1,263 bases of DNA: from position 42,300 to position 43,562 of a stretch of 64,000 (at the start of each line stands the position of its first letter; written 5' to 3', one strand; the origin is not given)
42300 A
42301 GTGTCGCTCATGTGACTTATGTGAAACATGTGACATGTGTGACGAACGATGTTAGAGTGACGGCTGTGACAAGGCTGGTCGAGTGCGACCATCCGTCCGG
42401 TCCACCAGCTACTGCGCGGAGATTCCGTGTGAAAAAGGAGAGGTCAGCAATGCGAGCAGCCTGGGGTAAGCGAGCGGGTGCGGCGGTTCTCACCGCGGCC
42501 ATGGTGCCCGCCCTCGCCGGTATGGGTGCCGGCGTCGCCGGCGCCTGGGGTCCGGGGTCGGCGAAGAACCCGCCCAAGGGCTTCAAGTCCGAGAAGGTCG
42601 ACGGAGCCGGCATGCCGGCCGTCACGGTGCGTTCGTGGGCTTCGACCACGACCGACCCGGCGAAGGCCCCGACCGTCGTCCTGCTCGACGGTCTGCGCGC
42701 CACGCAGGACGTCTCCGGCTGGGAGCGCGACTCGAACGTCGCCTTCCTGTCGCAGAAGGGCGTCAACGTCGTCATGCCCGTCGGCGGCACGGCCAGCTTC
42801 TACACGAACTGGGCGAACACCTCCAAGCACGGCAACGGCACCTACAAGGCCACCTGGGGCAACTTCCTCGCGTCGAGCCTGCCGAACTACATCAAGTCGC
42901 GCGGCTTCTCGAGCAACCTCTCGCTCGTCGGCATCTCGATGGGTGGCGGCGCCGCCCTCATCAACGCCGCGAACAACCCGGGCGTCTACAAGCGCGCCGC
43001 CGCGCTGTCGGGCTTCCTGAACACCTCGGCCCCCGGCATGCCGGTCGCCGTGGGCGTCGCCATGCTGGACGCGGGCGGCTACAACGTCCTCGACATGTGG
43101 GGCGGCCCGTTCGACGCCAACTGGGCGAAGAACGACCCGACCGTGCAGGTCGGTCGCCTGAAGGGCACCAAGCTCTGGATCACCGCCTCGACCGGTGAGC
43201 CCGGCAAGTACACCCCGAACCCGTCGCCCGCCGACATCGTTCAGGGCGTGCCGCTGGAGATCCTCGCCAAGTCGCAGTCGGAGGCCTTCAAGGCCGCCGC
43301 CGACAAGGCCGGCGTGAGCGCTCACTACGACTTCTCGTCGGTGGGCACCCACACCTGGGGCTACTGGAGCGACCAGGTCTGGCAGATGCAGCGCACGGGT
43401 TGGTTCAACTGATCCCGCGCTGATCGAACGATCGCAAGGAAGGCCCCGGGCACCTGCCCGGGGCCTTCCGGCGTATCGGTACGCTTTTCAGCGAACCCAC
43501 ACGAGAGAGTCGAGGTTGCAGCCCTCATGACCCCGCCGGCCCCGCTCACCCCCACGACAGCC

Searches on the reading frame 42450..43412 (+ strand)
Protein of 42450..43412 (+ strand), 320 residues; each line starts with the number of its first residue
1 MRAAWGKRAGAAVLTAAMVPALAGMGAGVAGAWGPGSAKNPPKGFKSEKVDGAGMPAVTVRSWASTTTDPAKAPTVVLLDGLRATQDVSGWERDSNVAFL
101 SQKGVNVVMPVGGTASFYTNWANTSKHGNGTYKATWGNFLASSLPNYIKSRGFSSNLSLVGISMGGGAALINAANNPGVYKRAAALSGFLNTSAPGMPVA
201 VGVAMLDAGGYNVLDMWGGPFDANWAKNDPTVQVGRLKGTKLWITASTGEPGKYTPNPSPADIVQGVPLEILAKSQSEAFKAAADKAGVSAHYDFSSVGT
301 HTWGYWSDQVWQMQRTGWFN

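Call 11: search_protein_families(library=pfam, proteins=[window:42450-43412:+])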
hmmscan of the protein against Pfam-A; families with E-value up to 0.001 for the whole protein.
window:42450-43412:+ (320 aa): 1 family
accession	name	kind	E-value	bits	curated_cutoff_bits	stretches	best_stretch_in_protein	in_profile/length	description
PF00756.26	Esterase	-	9.1e-33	114.5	22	1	71-315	22-249/251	Putative esterase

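Call 12: find_encoding_contigs(protein=window:42450-43412:+, flank=10000, max_places=10)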
Protein window:42450-43412:+ (320 aa): 24 contigs read that carry it; 10 places shown.
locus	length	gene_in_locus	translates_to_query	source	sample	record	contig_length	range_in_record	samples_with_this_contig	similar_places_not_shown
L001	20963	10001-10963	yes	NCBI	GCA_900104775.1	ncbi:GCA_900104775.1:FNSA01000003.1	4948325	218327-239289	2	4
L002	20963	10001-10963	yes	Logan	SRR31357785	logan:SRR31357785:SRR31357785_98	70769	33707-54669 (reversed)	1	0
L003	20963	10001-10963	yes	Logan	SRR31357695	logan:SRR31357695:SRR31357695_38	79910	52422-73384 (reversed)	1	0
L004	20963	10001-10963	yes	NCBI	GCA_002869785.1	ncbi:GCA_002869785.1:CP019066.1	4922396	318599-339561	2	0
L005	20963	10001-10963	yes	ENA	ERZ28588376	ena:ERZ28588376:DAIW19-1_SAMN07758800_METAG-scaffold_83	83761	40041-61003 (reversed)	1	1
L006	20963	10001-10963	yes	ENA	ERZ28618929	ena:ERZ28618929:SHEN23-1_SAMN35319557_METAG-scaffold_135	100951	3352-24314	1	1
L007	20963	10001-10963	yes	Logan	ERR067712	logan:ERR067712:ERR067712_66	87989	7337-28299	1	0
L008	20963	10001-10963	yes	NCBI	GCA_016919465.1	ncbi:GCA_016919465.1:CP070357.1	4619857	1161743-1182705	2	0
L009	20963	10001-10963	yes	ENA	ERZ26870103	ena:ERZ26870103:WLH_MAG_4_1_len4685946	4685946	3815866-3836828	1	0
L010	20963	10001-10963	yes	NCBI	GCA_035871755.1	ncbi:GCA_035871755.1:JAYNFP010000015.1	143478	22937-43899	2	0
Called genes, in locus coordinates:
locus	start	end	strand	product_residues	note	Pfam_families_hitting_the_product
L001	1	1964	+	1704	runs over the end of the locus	-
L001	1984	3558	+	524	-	PF01039:Carboxyl_trans, PF03255:ACCA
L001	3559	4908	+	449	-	PF01565:FAD_binding_4, PF02913:FAD-oxidase_C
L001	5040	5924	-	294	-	PF00296:Bac_luciferase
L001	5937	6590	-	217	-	PF00440:TetR_N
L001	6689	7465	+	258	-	PF11716:MDMPI_N, PF07398:MDMPI_C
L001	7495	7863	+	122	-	PF14534:DUF4440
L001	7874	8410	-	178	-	PF01590:GAF, PF13185:GAF_2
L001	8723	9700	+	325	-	PF00756:Esterase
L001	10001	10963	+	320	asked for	PF00756:Esterase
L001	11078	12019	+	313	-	PF03328:HpcH_HpaI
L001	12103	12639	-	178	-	PF04264:YceI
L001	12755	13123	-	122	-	PF00903:Glyoxalase, PF18029:Glyoxalase_6 (weak)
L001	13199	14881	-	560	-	PF05524:PEP-utilisers_N, PF00391:PEP-utilizers, PF02896:PEP-utilizers_C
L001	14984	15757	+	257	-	PF08220:HTH_DeoR, PF08279:HTH_11 (weak), PF00455:DeoRC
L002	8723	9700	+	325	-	PF00756:Esterase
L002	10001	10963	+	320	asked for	PF00756:Esterase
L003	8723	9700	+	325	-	PF00756:Esterase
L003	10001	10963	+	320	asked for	PF00756:Esterase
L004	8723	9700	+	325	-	PF00756:Esterase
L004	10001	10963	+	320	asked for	PF00756:Esterase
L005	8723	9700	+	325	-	PF00756:Esterase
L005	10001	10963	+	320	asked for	PF00756:Esterase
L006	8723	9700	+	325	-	PF00756:Esterase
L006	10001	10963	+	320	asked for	PF00756:Esterase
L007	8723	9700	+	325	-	PF00756:Esterase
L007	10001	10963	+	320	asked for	PF00756:Esterase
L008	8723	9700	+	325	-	PF00756:Esterase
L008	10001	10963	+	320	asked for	PF00756:Esterase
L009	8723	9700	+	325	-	PF00756:Esterase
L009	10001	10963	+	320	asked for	PF00756:Esterase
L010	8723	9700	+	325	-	PF00756:Esterase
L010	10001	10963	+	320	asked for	PF00756:Esterase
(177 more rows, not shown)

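Call 18: find_homologous_proteins(query=window:42450-43412:+, max_evalue=1e-40)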
Query window:42450-43412:+ (320 aa): 328 proteins with E <= 1e-40 among 8000 candidates; the best 120 are listed.
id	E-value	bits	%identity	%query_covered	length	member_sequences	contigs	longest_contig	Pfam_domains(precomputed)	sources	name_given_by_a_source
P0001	6.7e-209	711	100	100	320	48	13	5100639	PF00756.27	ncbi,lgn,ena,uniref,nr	ncbi:esterase family protein [Tsukamurella tyrosinosolvens]|uniref:alpha/beta hydrolase n=1 Tax=Tsuk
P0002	1.2e-171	588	82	100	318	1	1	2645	PF00756.27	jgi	jgi:diacylglycerol O-acyltransferase/trehalose O-mycolyltransferase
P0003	6.8e-150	517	72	100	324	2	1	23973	PF00756.27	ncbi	-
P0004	1.1e-139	483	69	100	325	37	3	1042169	PF00756.27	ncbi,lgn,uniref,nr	ncbi:alpha/beta hydrolase [Tsukamurella ocularis]|uniref:alpha/beta hydrolase n=1 Tax=Tsukamurella o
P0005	2.0e-135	469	68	100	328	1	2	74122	PF00756.27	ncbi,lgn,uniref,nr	ncbi:alpha/beta hydrolase family protein [Tsukamurella sp. 8F]|uniref:alpha/beta hydrolase n=1 Tax=u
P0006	1.5e-131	457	65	99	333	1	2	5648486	PF00756.27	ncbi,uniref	ncbi:alpha/beta hydrolase [Tsukamurella soli]|uniref:Diacylglycerol O-acyltransferase / trehalose O-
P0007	2.1e-124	433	64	99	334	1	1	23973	PF00756.27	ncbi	-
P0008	7.4e-86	306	83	54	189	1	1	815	PF00756.27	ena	-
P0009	6.9e-76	274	72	54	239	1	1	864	PF00756.27,PF03992.23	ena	-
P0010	1.3e-75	273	46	92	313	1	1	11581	PF00756.27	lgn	-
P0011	7.2e-75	270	47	99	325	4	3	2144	PF00756.27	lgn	-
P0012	1.5e-73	266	43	96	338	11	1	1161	PF00756.27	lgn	-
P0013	2.1e-73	266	45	99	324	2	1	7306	PF00756.27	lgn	-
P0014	1.2e-72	263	45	99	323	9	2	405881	PF00756.27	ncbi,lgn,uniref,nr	ncbi:diacylglycerol O-acyltransferase/trehalose O-mycolyltransferase [Williamsia limnetica]|uniref:D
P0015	1.6e-72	263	46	92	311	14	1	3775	PF00756.27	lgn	-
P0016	3.1e-71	258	46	99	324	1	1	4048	PF00756.27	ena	-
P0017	9.4e-71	257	46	92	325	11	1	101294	PF00756.27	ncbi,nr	ncbi:MAG: esterase [Gordonia sp. (in: high G+C Gram-positive bacteria)]|nr:MAG: esterase [Gordonia s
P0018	1.3e-70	256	46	92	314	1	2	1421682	PF00756.27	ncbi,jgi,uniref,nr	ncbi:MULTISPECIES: alpha/beta hydrolase family protein [Actinomycetes]|jgi:diacylglycerol O-acyltran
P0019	2.8e-70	255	45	92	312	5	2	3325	PF00756.27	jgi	jgi:diacylglycerol O-acyltransferase/trehalose O-mycolyltransferase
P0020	8.1e-68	247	43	98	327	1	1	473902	PF00756.27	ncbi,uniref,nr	ncbi:alpha/beta hydrolase family protein [Rhodococcus sp. HNM0569]|uniref:alpha/beta hydrolase n=1 T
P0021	1.0e-67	247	45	96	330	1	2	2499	PF00756.27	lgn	-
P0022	1.1e-67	247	45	92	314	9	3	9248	PF00756.27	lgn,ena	-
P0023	3.3e-67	245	43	99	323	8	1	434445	PF00756.27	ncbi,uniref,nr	ncbi:alpha/beta hydrolase family protein [Nocardia sp. 348MFTsu5.1]|uniref:alpha/beta hydrolase n=1 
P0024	4.5e-67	245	43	100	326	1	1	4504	PF00756.27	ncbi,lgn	-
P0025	5.3e-65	238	42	97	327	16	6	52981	PF00756.27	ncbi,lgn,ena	-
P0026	7.3e-65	237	43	96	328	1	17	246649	PF00756.27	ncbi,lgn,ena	-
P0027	2.4e-64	236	44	91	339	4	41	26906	PF00756.27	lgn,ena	-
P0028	1.1e-63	234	43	98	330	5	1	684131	PF00756.27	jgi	jgi:diacylglycerol O-acyltransferase/trehalose O-mycolyltransferase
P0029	1.9e-63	233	42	98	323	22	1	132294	PF00756.27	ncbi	ncbi:alpha/beta hydrolase [Rhodococcus sp. NPDC003383]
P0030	3.8e-63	232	43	85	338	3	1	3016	PF00756.27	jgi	jgi:diacylglycerol O-acyltransferase/trehalose O-mycolyltransferase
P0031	1.5e-61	227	41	98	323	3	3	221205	PF00756.27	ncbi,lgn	ncbi:alpha/beta hydrolase [Gordonia sp. NPDC003429]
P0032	1.2e-60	224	45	80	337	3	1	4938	PF00756.27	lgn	-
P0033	3.8e-58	215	45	83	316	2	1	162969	PF00756.27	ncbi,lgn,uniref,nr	ncbi:alpha/beta hydrolase [Williamsia sterculiae]|uniref:alpha/beta hydrolase n=1 Tax=Williamsia ste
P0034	1.6e-56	210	42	96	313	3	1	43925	PF00756.27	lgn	-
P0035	8.4e-56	208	40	98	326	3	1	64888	PF00756.27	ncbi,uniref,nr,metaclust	ncbi:putative mycolyltransferase [Gordonia effusa NBRC 100432]|uniref:Putative mycolyltransferase n=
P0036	2.4e-55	206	40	98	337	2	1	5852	PF00756.27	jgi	jgi:diacylglycerol O-acyltransferase / trehalose O-mycolyltransferase / mycolyltransferase Ag85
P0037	3.0e-55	206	38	96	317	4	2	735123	PF00756.27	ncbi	ncbi:alpha/beta hydrolase [Gordonia rhizosphera]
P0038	3.0e-55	206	41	98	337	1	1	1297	PF00756.27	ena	-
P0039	6.8e-55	205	38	100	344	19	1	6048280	PF00756.27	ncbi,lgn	-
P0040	7.9e-55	205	40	97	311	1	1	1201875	PF00756.27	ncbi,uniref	ncbi:alpha/beta hydrolase [Gordonia sp. CPCC 205333]|uniref:alpha/beta hydrolase n=1 Tax=Gordonia sp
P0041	5.6e-54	202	40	96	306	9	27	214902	PF00756.27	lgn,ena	-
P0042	6.0e-54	202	45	75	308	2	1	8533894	PF00756.27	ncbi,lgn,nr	nr:alpha/beta hydrolase family protein [Nocardia sp. BMG51109]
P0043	9.1e-54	201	41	86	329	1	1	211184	PF00756.27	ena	-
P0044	1.2e-53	201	44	76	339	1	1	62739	PF00756.27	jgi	jgi:diacylglycerol O-acyltransferase/trehalose O-mycolyltransferase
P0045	1.3e-53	200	41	84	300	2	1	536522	PF00756.27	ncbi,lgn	-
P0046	1.7e-53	200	40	86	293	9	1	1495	PF00756.27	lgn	-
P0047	1.8e-53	200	39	99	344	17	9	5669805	PF00756.27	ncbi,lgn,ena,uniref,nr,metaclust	ncbi:putative esterase [Gordonia polyisoprenivorans VH2]|uniref:Putative esterase n=1 Tax=Gordonia p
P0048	3.2e-53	199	41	85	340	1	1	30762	PF00756.27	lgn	-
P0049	6.0e-53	198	41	85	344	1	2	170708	PF00756.27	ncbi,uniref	ncbi:alpha/beta hydrolase [Gordonia sp. DT30]|uniref:alpha/beta hydrolase n=1 Tax=unclassified Gordo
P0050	9.9e-53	198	44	75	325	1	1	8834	PF00756.27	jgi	jgi:diacylglycerol O-acyltransferase / trehalose O-mycolyltransferase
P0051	9.9e-53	198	39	84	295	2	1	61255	PF00756.27,PF00561.27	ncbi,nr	ncbi:esterase family protein [Gordonia araii NBRC 100433]|nr:alpha/beta hydrolase family protein [Go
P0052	1.1e-52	197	44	77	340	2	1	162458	PF00756.27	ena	-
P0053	1.2e-52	197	40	98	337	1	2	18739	PF00756.27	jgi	jgi:diacylglycerol O-acyltransferase / trehalose O-mycolyltransferase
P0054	2.1e-52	197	44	78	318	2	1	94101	PF00756.27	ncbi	ncbi:esterase family protein [Mycobacterium sp. NPDC003323]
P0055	2.6e-52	196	43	76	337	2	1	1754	PF00756.27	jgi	jgi:diacylglycerol O-acyltransferase/trehalose O-mycolyltransferase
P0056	3.2e-52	196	39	85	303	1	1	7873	PF00756.27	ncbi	ncbi:MAG: alpha/beta hydrolase family protein [Gordonia sp. (in: high G+C Gram-positive bacteria)]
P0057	3.3e-52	196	39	96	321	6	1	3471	PF00756.27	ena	-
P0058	3.4e-52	196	45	75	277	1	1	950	PF00756.27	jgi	jgi:diacylglycerol O-acyltransferase/trehalose O-mycolyltransferase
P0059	3.5e-52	196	44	75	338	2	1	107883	PF00756.27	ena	-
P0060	4.1e-52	196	39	96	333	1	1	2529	PF00756.27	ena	-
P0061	4.5e-52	195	41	94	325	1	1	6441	PF00756.27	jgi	jgi:diacylglycerol O-acyltransferase/trehalose O-mycolyltransferase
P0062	4.7e-52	195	45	77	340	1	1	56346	PF00756.27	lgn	-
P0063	6.0e-52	195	45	75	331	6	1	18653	PF00756.27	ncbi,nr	ncbi:esterase family protein [Mycolicibacterium chitae]|nr:esterase family protein [Mycolicibacteriu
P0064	1.7e-51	194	44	73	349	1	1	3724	PF00756.27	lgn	-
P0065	2.1e-51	193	38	98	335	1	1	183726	PF00756.27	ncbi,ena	-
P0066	2.1e-51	193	40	90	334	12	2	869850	PF00756.27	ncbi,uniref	ncbi:alpha/beta hydrolase [Nocardia sp. NPDC059239]|uniref:alpha/beta hydrolase n=1 Tax=unclassified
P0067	4.6e-51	192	45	75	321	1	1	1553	PF00756.27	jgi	jgi:diacylglycerol O-acyltransferase/trehalose O-mycolyltransferase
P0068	5.5e-51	192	37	96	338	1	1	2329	PF00756.27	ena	-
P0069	6.7e-51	192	44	75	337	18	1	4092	PF00756.27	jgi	jgi:diacylglycerol O-acyltransferase/trehalose O-mycolyltransferase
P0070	6.9e-51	192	44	75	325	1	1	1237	PF00756.27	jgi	jgi:diacylglycerol O-acyltransferase/trehalose O-mycolyltransferase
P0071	6.9e-51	192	45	74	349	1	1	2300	PF00756.27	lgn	-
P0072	7.2e-51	192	44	76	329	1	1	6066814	PF00756.27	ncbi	ncbi:alpha/beta hydrolase [Mycobacterium sp. MMS18-G62]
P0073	7.7e-51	191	44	74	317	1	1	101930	PF00756.27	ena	-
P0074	9.5e-51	191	45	75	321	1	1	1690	PF00756.27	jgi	jgi:diacylglycerol O-acyltransferase/trehalose O-mycolyltransferase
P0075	1.0e-50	191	45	75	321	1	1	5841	PF00756.27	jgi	jgi:diacylglycerol O-acyltransferase / trehalose O-mycolyltransferase / mycolyltransferase Ag85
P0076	1.1e-50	191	45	75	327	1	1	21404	PF00756.27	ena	-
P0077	1.2e-50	191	42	86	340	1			PF00756.27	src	-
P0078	1.3e-50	191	39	93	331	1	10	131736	PF00756.27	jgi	jgi:diacylglycerol O-acyltransferase/trehalose O-mycolyltransferase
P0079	1.4e-50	191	44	75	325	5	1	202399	PF00756.27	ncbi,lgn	-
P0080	1.4e-50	191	43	77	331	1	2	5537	PF00756.27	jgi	jgi:diacylglycerol O-acyltransferase / trehalose O-mycolyltransferase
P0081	1.6e-50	190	44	74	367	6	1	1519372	PF00756.27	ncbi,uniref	ncbi:alpha/beta hydrolase family protein [Mycolicibacterium sp. 624]|uniref:esterase family protein 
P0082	1.7e-50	190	45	75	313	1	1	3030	PF00756.27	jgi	jgi:diacylglycerol O-acyltransferase / trehalose O-mycolyltransferase / mycolyltransferase Ag85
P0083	1.7e-50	190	45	75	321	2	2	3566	PF00756.27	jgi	jgi:diacylglycerol O-acyltransferase / trehalose O-mycolyltransferase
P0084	1.8e-50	190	44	73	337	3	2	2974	PF00756.27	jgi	jgi:diacylglycerol O-acyltransferase/trehalose O-mycolyltransferase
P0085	1.8e-50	190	38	97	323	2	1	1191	PF00756.27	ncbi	-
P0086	2.0e-50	190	47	72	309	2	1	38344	PF00756.27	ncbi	ncbi:MAG: alpha/beta hydrolase family protein [Mycobacterium sp.]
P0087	2.2e-50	190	44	76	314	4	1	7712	PF00756.27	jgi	jgi:diacylglycerol O-acyltransferase/trehalose O-mycolyltransferase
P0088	2.6e-50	190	37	97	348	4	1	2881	PF00756.27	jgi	jgi:diacylglycerol O-acyltransferase/trehalose O-mycolyltransferase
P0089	3.0e-50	189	43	77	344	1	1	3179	PF00756.27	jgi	jgi:diacylglycerol O-acyltransferase/trehalose O-mycolyltransferase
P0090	3.1e-50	189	44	74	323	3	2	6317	PF00756.27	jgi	jgi:diacylglycerol O-acyltransferase/trehalose O-mycolyltransferase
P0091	3.7e-50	189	44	74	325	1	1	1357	PF00756.27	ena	-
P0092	3.9e-50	189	42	78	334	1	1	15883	PF00756.27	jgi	jgi:diacylglycerol O-acyltransferase/trehalose O-mycolyltransferase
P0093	3.9e-50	189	43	78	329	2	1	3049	PF00756.27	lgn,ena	-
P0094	4.0e-50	189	44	75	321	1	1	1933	PF00756.27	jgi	jgi:diacylglycerol O-acyltransferase / trehalose O-mycolyltransferase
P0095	4.4e-50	189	43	75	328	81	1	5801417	PF00756.27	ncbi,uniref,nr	ncbi:diacylglycerol acyltransferase/mycolyltransferase Ag85A [Mycobacterium adipatum]|uniref:Acyl-Co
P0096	5.7e-50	189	37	97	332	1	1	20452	PF00756.27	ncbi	-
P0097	5.8e-50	189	44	73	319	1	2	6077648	PF00756.27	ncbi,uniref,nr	ncbi:diacylglycerol acyltransferase/mycolyltransferase Ag85A [Mycolicibacterium agri]|uniref:Diacylg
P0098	6.1e-50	188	44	73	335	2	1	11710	PF00756.27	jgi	jgi:diacylglycerol O-acyltransferase/trehalose O-mycolyltransferase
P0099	6.1e-50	188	40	97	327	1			PF00756.27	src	-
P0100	6.8e-50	188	41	86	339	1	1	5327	PF00756.27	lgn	-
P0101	7.2e-50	188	44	73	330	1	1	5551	PF00756.27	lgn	-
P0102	7.3e-50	188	42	77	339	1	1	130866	PF00756.27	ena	-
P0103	8.3e-50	188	45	75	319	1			PF00756.27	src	-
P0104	8.6e-50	188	44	75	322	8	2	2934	PF00756.27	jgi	jgi:diacylglycerol O-acyltransferase/trehalose O-mycolyltransferase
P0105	9.6e-50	188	44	74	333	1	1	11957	PF00756.27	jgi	jgi:diacylglycerol O-acyltransferase/trehalose O-mycolyltransferase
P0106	9.8e-50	188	43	75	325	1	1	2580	PF00756.27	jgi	jgi:diacylglycerol O-acyltransferase/trehalose O-mycolyltransferase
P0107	1.1e-49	188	43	73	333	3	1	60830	PF00756.27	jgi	jgi:diacylglycerol O-acyltransferase/trehalose O-mycolyltransferase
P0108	1.2e-49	188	44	75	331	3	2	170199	PF00756.27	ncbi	-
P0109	1.2e-49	188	44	77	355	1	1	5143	PF00756.27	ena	-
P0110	1.2e-49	187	41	84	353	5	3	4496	PF00756.27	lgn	-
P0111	1.3e-49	187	43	75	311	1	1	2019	PF00756.27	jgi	jgi:diacylglycerol O-acyltransferase/trehalose O-mycolyltransferase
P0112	1.3e-49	187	44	73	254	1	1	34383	PF00756.27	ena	-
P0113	1.3e-49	187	43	75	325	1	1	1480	PF00756.27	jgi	jgi:diacylglycerol O-acyltransferase/trehalose O-mycolyltransferase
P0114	1.4e-49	187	43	78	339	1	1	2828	PF00756.27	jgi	jgi:diacylglycerol O-acyltransferase / trehalose O-mycolyltransferase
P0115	1.5e-49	187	45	73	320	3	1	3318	PF00756.27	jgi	jgi:diacylglycerol O-acyltransferase / trehalose O-mycolyltransferase / mycolyltransferase Ag85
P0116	1.5e-49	187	45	75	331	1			PF00756.27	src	-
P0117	1.5e-49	187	42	77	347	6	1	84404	PF00756.27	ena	-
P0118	1.6e-49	187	43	75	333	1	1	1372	PF00756.27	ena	-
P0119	1.7e-49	187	43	77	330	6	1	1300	PF00756.27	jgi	jgi:diacylglycerol O-acyltransferase / trehalose O-mycolyltransferase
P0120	1.8e-49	187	45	73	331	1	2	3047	PF00756.27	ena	-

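Call 19: find_encoding_contigs(protein=P0004, flank=3000, max_places=2)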
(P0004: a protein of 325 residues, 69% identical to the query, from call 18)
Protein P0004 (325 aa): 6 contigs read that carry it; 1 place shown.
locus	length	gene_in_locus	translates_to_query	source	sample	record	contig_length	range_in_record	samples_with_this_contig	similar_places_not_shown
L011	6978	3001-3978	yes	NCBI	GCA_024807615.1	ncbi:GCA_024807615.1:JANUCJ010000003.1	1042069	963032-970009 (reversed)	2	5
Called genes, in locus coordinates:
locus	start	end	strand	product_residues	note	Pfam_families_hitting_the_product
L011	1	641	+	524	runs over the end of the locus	PF01039:Carboxyl_trans, PF03255:ACCA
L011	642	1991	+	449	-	PF01565:FAD_binding_4, PF02913:FAD-oxidase_C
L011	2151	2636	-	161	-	PF01590:GAF, PF13185:GAF_2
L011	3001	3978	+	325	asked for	PF00756:Esterase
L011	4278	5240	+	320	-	PF00756:Esterase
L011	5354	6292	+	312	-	PF03328:HpcH_HpaI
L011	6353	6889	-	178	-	PF04264:YceI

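Call 20: find_encoding_contigs(protein=P0005, flank=3000, max_places=1)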
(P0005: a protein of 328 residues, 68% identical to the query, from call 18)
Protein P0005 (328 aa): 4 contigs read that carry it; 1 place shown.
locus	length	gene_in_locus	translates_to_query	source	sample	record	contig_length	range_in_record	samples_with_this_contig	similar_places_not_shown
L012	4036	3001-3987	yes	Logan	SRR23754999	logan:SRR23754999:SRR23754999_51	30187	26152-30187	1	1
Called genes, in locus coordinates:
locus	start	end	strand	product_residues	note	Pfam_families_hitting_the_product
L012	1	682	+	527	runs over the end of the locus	PF01039:Carboxyl_trans, PF03255:ACCA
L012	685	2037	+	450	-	PF01565:FAD_binding_4, PF02913:FAD-oxidase_C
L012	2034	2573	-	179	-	PF01590:GAF, PF13185:GAF_2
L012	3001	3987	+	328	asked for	PF00756:Esterase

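Call 21: find_encoding_contigs(protein=P0006, flank=3000, max_places=1)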
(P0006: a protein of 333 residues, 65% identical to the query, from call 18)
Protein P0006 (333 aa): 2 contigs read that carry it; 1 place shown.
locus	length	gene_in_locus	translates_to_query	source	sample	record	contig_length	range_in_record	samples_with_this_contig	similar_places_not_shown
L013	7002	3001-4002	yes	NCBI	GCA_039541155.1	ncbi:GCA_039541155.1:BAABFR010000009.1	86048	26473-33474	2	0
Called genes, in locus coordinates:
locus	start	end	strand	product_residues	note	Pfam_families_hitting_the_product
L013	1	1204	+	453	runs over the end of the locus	PF01565:FAD_binding_4, PF02913:FAD-oxidase_C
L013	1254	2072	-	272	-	PF00561:Abhydrolase_1, PF12146:Hydrolase_4, PF12697:Abhydrolase_6, PF06821:Ser_hydrolase (weak)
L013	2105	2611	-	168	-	PF01590:GAF, PF13185:GAF_2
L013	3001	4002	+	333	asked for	PF00756:Esterase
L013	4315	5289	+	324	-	PF00756:Esterase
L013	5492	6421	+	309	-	PF03328:HpcH_HpaI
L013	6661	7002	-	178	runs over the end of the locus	PF04264:YceI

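Call 22: find_encoding_contigs(protein=P0003, flank=3000, max_places=1)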
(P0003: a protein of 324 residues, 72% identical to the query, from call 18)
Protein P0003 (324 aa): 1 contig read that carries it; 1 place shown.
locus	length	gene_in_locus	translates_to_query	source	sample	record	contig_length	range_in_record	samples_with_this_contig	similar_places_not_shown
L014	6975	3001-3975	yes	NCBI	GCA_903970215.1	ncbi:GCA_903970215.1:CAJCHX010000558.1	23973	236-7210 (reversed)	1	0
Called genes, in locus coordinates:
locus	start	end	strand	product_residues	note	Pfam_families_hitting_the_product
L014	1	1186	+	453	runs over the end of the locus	PF01565:FAD_binding_4, PF02913:FAD-oxidase_C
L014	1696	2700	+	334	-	PF00756:Esterase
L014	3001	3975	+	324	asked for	PF00756:Esterase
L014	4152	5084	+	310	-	PF03328:HpcH_HpaI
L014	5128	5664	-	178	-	PF04264:YceI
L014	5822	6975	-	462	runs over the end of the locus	?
